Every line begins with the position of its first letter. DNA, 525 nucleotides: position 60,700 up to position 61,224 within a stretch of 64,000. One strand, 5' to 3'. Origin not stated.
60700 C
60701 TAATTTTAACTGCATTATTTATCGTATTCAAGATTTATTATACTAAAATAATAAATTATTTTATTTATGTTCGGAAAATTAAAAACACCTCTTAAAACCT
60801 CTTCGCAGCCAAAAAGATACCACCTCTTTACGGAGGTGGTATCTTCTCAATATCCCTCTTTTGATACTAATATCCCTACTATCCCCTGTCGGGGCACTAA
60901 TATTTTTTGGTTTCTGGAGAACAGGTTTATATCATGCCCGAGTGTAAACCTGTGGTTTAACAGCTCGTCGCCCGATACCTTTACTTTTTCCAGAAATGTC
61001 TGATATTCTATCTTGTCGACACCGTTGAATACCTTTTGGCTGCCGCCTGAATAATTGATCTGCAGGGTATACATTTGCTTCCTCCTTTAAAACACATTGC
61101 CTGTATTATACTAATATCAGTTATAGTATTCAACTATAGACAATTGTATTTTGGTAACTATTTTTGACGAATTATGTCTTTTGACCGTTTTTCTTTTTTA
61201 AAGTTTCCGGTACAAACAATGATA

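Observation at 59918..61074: Three tandem, independently transcribed ~75-aa ORFan paralogues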

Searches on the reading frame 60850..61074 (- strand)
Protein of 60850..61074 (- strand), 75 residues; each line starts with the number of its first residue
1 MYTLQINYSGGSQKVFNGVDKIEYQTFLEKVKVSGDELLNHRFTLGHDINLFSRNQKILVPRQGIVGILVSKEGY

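Call 4: search_protein_families(library=pfam, proteins=[window:60850-61074:-], max_evalue=10)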
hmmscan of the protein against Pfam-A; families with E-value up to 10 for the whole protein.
window:60850-61074:- (75 aa): 0 families

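Call 6: find_homologous_proteins(query=window:60850-61074:-, max_evalue=0.001)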
Query window:60850-61074:- (75 aa): 11 proteins with E <= 0.001 among 11 candidates.
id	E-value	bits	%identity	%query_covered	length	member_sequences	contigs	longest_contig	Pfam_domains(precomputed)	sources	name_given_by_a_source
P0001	5.9e-42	158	100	100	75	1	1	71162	-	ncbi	-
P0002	4.6e-39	149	89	100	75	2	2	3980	-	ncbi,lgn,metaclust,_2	metaclust:\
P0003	1.0e-34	135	82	99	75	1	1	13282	-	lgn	-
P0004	2.3e-34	134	77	100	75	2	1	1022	-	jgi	jgi:hypothetical protein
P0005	2.9e-34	134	81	99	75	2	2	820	-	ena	-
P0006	4.0e-34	133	81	99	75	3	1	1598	-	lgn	-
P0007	7.5e-34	132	77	100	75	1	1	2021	-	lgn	-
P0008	3.8e-33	130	78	99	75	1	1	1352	-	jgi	jgi:hypothetical protein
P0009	4.0e-33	130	77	99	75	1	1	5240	-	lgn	-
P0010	1.0e-32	129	77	99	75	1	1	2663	-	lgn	-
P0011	4.2e-32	127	77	99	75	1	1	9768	-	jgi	jgi:hypothetical protein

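Call 7: search_protein_families(library=ncbifam, proteins=[window:60850-61074:-], max_evalue=10)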
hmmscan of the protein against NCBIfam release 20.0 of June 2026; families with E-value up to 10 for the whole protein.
window:60850-61074:- (75 aa): 0 families

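Call 8: search_protein_families(library=phrogs, proteins=[window:60850-61074:-], max_evalue=10)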
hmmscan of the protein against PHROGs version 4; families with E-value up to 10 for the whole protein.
window:60850-61074:- (75 aa): 2 families
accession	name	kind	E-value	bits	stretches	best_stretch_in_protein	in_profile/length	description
phrog_36229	-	unknown function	0.12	12.5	1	8-67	149-207/382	-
phrog_11252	-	unknown function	0.22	12.7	1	26-48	21-43/49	-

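Call 9: search_protein_families(library=padloc, proteins=[window:60850-61074:-], max_evalue=10)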
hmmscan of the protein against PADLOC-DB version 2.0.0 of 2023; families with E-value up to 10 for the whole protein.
window:60850-61074:- (75 aa): 0 families

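Call 13: find_encoding_contigs(protein=P0001, flank=10000, max_places=4)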
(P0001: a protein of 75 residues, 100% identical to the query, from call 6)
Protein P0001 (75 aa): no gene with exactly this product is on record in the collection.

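Call 14: find_encoding_contigs(protein=P0003, flank=10000, max_places=4)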
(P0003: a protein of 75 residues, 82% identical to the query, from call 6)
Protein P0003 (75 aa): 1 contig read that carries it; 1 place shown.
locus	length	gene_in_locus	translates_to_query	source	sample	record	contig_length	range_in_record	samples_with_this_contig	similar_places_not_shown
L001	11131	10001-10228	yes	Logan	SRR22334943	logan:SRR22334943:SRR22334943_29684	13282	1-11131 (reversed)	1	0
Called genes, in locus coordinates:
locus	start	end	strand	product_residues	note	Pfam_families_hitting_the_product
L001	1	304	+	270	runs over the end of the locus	PF00561:Abhydrolase_1, PF12146:Hydrolase_4, PF12697:Abhydrolase_6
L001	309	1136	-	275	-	PF00561:Abhydrolase_1, PF12146:Hydrolase_4, PF12697:Abhydrolase_6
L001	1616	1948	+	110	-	PF12675:DUF3795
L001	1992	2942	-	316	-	PF03547:Mem_trans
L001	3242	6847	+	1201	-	PF17961:Big_8, PF05737:Collagen_bind, PF17210:SdrD_B (faint), PF05737:Collagen_bind, PF17802:SpaA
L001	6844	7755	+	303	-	PF04203:Sortase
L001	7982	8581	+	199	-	-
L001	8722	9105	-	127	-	-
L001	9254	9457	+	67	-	-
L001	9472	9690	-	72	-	-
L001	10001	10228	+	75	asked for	-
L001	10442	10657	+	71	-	-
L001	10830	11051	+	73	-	PF09851:SHOCT (weak)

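Call 15: find_encoding_contigs(protein=P0011, flank=10000, max_places=4)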
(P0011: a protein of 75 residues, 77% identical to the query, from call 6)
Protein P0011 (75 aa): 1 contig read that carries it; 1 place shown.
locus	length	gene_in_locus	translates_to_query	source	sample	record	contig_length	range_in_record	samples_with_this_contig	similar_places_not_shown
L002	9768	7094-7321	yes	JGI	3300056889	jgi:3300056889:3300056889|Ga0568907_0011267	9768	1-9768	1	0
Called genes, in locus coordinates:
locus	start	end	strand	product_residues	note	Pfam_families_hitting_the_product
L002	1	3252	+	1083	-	?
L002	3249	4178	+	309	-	PF04203:Sortase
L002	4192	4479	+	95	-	-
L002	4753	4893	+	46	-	-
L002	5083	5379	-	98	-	-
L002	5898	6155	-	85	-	-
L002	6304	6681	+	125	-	PF03860:Csp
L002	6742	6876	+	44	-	-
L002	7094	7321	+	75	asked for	-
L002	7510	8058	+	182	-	PF09997:DUF2238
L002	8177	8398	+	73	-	PF09851:SHOCT (weak)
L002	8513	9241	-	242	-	-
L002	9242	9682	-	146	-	-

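Call 18: find_related_loci(query=A2, collection=genome_contigs, flank=8000)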
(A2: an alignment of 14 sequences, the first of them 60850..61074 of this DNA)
Query A2 (75 aa) in genome_contigs; peptide patterns used: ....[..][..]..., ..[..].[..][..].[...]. (x = any residue, [..] = any of these).
29 stretches matched a pattern; 3 encode a relative of the query (tblastn E <= 1e-3); 3 distinct loci.
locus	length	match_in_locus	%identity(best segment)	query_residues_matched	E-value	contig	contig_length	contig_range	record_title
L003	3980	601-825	89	1-75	5e-45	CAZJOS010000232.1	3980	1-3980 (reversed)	MAG TPA_asm: uncultured Christensenellaceae bacterium isolate SRP192927_co6_839 genome assembly, contig: NODE_65616_leng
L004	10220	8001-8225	31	1-73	3e-8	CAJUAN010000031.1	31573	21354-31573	MAG TPA_asm: uncultured Oscillospiraceae bacterium isolate MGBC124430 genome assembly, contig: MGBC124430.31, whole geno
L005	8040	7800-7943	31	1-45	6e-6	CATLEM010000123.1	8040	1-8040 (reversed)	MAG TPA_asm: uncultured Dorea sp. isolate MGG08242_1680015482 genome assembly, contig: ERR3199607_5299, whole genome sho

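Call 29: search_protein_representatives(alignment_id=A3)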
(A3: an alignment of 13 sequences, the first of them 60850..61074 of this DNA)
Query: 13 sequences, 75 profile positions. Proteins with E-value up to 0.001 (for the whole library): 86; up to 1e-10: 12; up to 1e-30: 1. The best 86 are listed.
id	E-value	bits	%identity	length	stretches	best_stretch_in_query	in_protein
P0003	3.6e-43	161.6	-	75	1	1-75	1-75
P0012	2.1e-21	91.9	-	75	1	1-74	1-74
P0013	1.0e-15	73.6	-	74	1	1-74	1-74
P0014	6.4e-14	67.8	-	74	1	1-73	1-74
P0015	1.5e-12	63.5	-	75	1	1-72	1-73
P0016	2.3e-12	62.8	-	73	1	4-72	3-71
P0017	3.5e-12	62.3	-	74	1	1-74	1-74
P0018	1.7e-11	60.1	-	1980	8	16-40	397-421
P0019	2.3e-11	59.6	-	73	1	4-72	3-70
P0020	3.5e-11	59.1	-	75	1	1-74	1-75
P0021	4.0e-11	58.9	-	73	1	1-74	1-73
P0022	9.1e-11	57.8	-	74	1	1-73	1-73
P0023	1.1e-10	57.4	-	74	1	1-72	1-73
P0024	1.9e-10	56.7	-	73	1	1-73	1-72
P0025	2.2e-10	56.5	-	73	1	1-74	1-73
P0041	6.0e-08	48.7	-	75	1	1-74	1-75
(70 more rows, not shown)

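Call 31: predict_structure(alignment_id=A3)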
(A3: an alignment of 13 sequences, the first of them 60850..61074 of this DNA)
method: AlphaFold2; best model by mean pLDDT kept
length: 75 residues; sequences in the alignment: 13
mean_pLDDT: 94.0   pTM: 0.79
mean pLDDT of the five models: 94.0, 92.4, 91.7, 90.7, 90.6
residues with pLDDT >= 90: 69; 70-90: 5; 50-70: 0; < 50: 1
segments of 3 or more residues with pLDDT < 50: none
pLDDT, mean of each block of 10 residues (from residue 1): 95 95 95 95 95 93 96 80
secondary structure, 60 per line:
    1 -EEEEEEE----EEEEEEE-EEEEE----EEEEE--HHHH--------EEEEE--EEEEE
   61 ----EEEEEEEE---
elements in order: E2-8 E13-19 E21-25 E30-34 H37-40 E49-53 E56-60 E65-72

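Call 34: search_solved_structures(query=A4, max_evalue=10, show_alignments=2)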
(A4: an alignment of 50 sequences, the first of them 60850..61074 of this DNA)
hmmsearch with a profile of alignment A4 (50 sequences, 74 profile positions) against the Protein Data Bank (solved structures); distinct sequences matched with E-value up to 10: 1.
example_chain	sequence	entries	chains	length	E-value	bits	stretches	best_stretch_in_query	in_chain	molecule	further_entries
6gos_D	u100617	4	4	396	0.078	16.4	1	28-57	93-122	Microcin B17-processing protein McbD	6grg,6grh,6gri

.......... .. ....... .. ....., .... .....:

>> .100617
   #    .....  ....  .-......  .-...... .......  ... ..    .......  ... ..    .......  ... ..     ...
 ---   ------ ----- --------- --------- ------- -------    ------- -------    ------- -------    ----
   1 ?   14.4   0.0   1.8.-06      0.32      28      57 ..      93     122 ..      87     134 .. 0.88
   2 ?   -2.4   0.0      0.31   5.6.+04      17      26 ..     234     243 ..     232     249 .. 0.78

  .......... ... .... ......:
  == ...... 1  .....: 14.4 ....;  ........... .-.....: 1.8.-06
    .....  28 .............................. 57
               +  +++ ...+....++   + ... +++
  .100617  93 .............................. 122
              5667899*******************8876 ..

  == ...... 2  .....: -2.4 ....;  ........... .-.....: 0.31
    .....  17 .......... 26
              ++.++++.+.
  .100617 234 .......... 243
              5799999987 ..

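Call 35: search_protein_families(library=pfam, alignment_id=A4, max_evalue=0.1)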
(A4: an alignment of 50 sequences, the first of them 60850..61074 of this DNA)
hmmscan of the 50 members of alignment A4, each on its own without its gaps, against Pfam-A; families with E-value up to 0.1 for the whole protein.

A. member 1, window:60850-61074:- (75 aa): 0 families

B. families by the number of members that match (of 50 scanned): 13 families
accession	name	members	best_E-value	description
PF05708.18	Peptidase_C92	1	0.017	Permuted papain-like amidase enzyme, YaeF/YiiX, C92 family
PF10340.15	Say1_Mug180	1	0.032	Steryl acetyl hydrolase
PF14998.11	Ripply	1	0.036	Transcription Regulator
PF05265.19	DUF723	1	0.043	Protein of unknown function (DUF723)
PF24376.1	DUF7532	1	0.046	Family of unknown function (DUF7532)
PF01227.27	GTP_cyclohydroI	1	0.048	GTP cyclohydrolase I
PF12842.12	DUF3819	1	0.048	CCR4-Not complex, Not1 subunit, domain of unknown function DUF3819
PF12519.14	MDM10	1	0.054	Mitochondrial distribution and morphology protein 10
PF25457.1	IRF-2BP1_2_M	1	0.058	IRF-2BP1/2 middle domain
PF06294.16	CH_2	1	0.058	CH-like domain in sperm protein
PF07044.18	DUF1329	1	0.062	Protein of unknown function (DUF1329)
PF00078.32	RVT_1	1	0.064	Reverse transcriptase (RNA-dependent DNA polymerase)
PF02963.22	EcoRI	1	0.098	Restriction endonuclease EcoRI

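Call 36: fold_search(model_id=the predicted structure, library=pdb)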
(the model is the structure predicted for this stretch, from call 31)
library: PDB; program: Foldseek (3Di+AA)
matches with E <= 10: 389; with E <= 0.001: 0
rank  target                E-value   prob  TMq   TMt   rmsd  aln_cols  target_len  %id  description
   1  4o1s_A                1.5e-01  0.87  0.40  0.23   6.9        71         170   17  Crystal structure of TvoVMA intein (released 2014-03-19)
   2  5o9i_A                3.3e-01  0.63  0.37  0.21   7.0        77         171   14  Crystal structure of transcription factor IIB Mvu mini-intein (released 2017-11-01)
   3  5o9i_B                3.7e-01  0.60  0.37  0.20   7.1        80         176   14  Crystal structure of transcription factor IIB Mvu mini-intein (released 2017-11-01)
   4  6rpp                  4.9e-01  0.66  0.39  0.23   7.1        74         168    8  Crystal structure of PabCDC21-1 intein (released 2019-08-14)
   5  2jmz_MODEL_1_A        6.1e-01  0.23  0.30  0.16   8.4        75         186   11  Solution structure of a KlbA intein precursor from Methanococcus jannaschii (released 2007-07-10)
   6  6tyy                  7.9e-01  0.30  0.36  0.23   7.4        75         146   15  Hedgehog autoprocessing mutant D46H (released 2019-11-20)
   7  2rb6_B                8.4e-01  0.72  0.44  0.55   6.6        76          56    4  X-Ray structure of the protein Q8EI81. Northeast Structural Genomics Consortium target SoR78A (released 2007-10-23)
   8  6rpq                  8.4e-01  0.44  0.39  0.17   7.0        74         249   12  Crystal structure of PhoCDC21-1 intein (released 2019-08-14)
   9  3bdu_A                8.8e-01  0.75  0.44  0.57   6.3        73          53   12  Crystal structure of protein Q6D8G1 at the resolution 1.9 A. Northeast Structural Genomics Consortium target EwR22A. (released 2007-11-27)
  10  2rb6_A                8.8e-01  0.72  0.44  0.54   6.9        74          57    7  X-Ray structure of the protein Q8EI81. Northeast Structural Genomics Consortium target SoR78A (released 2007-10-23)
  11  4e2t_A                8.8e-01  0.10  0.26  0.14  13.7        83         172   10  Crystal Structures of RadA intein from Pyrococcus horikoshii (released 2012-05-16)
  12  1at0                  9.3e-01  0.25  0.33  0.22   7.3        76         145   10  17-kDA fragment of hedgehog C-terminal autoprocessing domain (released 1997-11-12)
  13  5o9j_B                9.9e-01  0.35  0.37  0.21   6.2        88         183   12  Crystal structure of transcription factor IIB Mja mini-intein (released 2017-11-01)
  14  4y91_C                1.0e+00  0.57  0.38  0.43   6.0        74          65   15  Crystal Structure of a Thermotoga maritima Hfq homolog (released 2016-03-16)
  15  6gwk_R                1.0e+00  0.54  0.39  0.40   6.6        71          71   14  The crystal structure of Hfq from Caulobacter crescentus (released 2019-05-22)
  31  9m8o_P                1.4e+00  0.06  0.21  0.11  12.5        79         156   10  Cryo-EM structure of bacteriophage NF5 baseplate (released 2025-12-17)
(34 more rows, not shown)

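Call 41: fold_search(model_id=the predicted structure, library=viral)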
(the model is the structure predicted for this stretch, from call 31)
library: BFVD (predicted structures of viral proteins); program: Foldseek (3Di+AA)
matches with E <= 10: 508; with E <= 0.001: 1
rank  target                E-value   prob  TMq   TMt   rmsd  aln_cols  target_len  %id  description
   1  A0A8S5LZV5            8.9e-05  1.00  0.78  0.76   2.6        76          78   14  Uncharacterized protein [Siphoviridae sp. ctr0N4]
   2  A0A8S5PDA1            1.1e-02  1.00  0.68  0.62   3.4        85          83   20  Uncharacterized protein [Siphoviridae sp. ctZ1O5]
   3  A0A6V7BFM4            1.2e-01  0.99  0.53  0.67   5.0        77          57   16  (no name in the UniProt tables at hand)
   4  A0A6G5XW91            1.6e-01  0.97  0.48  0.40   5.3        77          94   16  (no name in the UniProt tables at hand)
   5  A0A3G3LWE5            1.7e-01  1.00  0.54  0.69   2.7        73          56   14  Uncharacterized protein [Corynebacterium phage Kimchi1738]
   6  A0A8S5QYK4            1.7e-01  0.99  0.50  0.51   6.5        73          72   12  Uncharacterized protein [Siphoviridae sp. ct9lR64]
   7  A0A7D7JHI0            1.8e-01  0.97  0.54  0.51   5.1        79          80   13  (no name in the UniProt tables at hand)
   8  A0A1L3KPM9            2.4e-01  0.89  0.46  0.05   4.6        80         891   15  Putative glycoprotein [Hubei myriapoda virus 5]
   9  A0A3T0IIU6            2.4e-01  0.85  0.43  0.49   6.7        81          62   11  Uncharacterized protein [Bacillus phage DK1]
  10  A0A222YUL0            2.6e-01  0.90  0.40  0.41   5.3        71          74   11  (no name in the UniProt tables at hand)
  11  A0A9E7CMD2            2.8e-01  0.99  0.58  0.64   2.6        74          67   12  Uncharacterized protein [Escherichia phage ZL19]
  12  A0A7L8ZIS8            2.8e-01  0.93  0.50  0.61   5.6        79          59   16  Uncharacterized protein [Enterococcus phage 9184]
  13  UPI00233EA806         2.8e-01  0.30  0.30  0.26  11.9        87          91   13  (no name look-up for this kind of identifier)
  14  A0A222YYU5            2.9e-01  0.98  0.51  0.68   5.7        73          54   11  Uncharacterized protein [Streptomyces phage NootNoot]
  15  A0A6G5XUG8            2.9e-01  0.97  0.56  0.63   6.8        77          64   13  (no name in the UniProt tables at hand)
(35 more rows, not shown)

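Call 42: find_encoding_contigs(protein=P0013, flank=8000, max_places=5)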
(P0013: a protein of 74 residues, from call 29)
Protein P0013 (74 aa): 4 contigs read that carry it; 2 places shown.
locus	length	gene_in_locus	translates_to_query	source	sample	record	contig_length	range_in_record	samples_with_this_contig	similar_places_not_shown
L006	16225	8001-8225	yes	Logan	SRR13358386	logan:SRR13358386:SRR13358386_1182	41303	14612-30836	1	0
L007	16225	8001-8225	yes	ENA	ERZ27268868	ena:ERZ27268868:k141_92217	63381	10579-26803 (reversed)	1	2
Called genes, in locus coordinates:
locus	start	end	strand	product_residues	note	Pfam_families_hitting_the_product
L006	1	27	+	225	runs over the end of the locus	PF08279:HTH_11, PF19187:HTH_PafC (weak), PF13280:WYL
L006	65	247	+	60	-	PF25583:WCX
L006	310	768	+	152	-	PF06445:GyrI-like, PF14526:Cass2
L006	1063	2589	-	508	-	PF03853:YjeF_N, PF01256:Carb_kinase, PF02110:HK (weak)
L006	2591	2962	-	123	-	PF01648:ACPS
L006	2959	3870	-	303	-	PF03576:Peptidase_S58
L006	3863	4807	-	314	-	PF08279:HTH_11, PF03099:BPL_LplA_LipB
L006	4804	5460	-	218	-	PF27462:RecX_N, PF21982:RecX_HTH1, PF02631:RecX_HTH2, PF21981:RecX_HTH3 (weak)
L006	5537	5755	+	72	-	-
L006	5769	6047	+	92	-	PF07875:Coat_F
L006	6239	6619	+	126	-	PF12773:DZR (faint), PF17032:Zn_ribbon_15, PF24460:DUF7575 (weak), PF13240:Zn_Ribbon_1 (weak)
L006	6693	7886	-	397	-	-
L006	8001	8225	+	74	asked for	-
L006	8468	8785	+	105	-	PF13601:HTH_34 (weak), PF03551:PadR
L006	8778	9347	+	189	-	PF22564:HAAS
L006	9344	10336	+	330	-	PF13349:DUF4097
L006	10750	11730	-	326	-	PF02779:Transket_pyr, PF02780:Transketolase_C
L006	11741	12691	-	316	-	PF00676:E1_dh, PF00456:Transketolase_N (weak), PF02775:TPP_enzyme_C (weak), PF13292:DXP_synthase_N (weak)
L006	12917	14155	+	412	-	-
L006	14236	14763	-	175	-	PF05067:Mn_catalase (faint), PF02915:Rubrerythrin (weak)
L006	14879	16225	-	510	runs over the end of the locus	PF00072:Response_reg, PF11849:DUF3369, PF13487:HD_5, PF01966:HD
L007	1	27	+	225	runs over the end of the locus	PF08279:HTH_11, PF19187:HTH_PafC (weak), PF13280:WYL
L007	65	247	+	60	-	PF25583:WCX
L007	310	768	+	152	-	PF06445:GyrI-like, PF14526:Cass2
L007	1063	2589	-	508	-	PF03853:YjeF_N, PF01256:Carb_kinase, PF02110:HK (weak)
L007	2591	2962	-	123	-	PF01648:ACPS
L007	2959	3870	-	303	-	PF03576:Peptidase_S58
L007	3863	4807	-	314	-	PF08279:HTH_11, PF03099:BPL_LplA_LipB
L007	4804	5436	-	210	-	PF27462:RecX_N, PF21982:RecX_HTH1, PF02631:RecX_HTH2, PF21981:RecX_HTH3 (weak)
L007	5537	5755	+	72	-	-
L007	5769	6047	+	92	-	PF07875:Coat_F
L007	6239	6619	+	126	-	PF12773:DZR (faint), PF17032:Zn_ribbon_15, PF24460:DUF7575 (weak), PF13240:Zn_Ribbon_1 (weak)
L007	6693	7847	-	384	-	-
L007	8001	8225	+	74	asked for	-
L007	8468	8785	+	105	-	PF13601:HTH_34 (weak), PF03551:PadR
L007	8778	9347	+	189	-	PF22564:HAAS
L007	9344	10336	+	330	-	PF13349:DUF4097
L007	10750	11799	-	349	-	PF02779:Transket_pyr, PF02780:Transketolase_C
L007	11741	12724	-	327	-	PF00676:E1_dh, PF00456:Transketolase_N (weak), PF02775:TPP_enzyme_C (weak), PF13292:DXP_synthase_N (weak)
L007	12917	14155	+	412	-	-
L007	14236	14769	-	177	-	PF05067:Mn_catalase (faint), PF02915:Rubrerythrin (weak)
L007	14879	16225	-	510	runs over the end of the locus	PF00072:Response_reg, PF11849:DUF3369, PF13487:HD_5, PF01966:HD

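Call 43: find_encoding_contigs(protein=P0012, flank=8000, max_places=5)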
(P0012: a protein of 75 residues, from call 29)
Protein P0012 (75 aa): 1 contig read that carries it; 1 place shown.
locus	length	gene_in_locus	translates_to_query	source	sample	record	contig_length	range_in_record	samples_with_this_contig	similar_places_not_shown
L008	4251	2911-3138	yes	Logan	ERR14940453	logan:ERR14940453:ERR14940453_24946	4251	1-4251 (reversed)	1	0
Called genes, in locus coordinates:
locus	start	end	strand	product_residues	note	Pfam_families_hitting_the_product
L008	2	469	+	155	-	?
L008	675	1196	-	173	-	-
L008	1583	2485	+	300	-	PF12760:Zn_ribbon_IS1595, PF12762:DDE_Tnp_IS1595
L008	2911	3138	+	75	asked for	-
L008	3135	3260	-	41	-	-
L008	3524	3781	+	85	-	-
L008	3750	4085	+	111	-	-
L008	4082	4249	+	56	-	?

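Call 45: list_cluster_members(proteins=[window:60850-61074:-, window:59921-60145:-, window:60430-60642:-, P0013, P0014, P0020, P0023, L004:8001-8225:+, L005:7806-8030:+])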
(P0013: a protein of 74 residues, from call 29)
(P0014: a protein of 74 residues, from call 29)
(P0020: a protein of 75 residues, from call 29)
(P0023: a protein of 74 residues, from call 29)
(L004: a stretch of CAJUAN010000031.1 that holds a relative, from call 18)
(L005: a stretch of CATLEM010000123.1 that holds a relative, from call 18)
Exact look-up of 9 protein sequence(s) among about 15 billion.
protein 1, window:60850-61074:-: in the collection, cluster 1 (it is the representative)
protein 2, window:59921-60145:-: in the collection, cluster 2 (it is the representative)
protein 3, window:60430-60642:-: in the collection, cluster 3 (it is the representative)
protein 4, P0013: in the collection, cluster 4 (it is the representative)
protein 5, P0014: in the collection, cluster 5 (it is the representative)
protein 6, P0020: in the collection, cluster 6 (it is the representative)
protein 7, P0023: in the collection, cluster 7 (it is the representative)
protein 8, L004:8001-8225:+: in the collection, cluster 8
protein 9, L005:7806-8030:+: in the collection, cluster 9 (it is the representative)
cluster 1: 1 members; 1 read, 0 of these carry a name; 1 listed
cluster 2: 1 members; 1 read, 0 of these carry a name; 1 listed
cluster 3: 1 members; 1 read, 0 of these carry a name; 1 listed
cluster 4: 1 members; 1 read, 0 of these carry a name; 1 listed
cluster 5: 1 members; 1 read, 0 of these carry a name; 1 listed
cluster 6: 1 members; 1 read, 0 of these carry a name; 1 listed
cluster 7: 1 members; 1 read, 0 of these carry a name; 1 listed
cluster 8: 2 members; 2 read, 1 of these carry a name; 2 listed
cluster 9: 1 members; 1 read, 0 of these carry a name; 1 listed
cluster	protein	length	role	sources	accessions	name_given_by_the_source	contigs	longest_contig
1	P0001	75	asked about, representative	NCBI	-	-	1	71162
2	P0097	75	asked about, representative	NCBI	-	-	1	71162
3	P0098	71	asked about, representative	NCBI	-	-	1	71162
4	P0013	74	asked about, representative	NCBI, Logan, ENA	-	-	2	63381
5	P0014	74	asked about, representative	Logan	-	-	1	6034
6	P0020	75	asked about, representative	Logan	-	-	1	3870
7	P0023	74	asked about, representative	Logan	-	-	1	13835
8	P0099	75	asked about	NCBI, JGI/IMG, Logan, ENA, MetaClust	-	\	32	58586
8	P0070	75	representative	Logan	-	-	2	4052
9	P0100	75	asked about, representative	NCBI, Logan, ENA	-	-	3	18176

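Call 46: find_related_loci(query=A5, collection=viral_contigs, flank=8000)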
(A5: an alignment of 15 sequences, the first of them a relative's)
Query A5 (74 aa) in viral_contigs; peptide patterns used: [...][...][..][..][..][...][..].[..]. (x = any residue, [..] = any of these).
12 stretches matched a pattern; 2 encode a relative of the query (tblastn E <= 1e-3); 2 distinct loci.
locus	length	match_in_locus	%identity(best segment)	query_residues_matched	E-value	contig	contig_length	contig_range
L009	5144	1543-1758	33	1-73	8e-12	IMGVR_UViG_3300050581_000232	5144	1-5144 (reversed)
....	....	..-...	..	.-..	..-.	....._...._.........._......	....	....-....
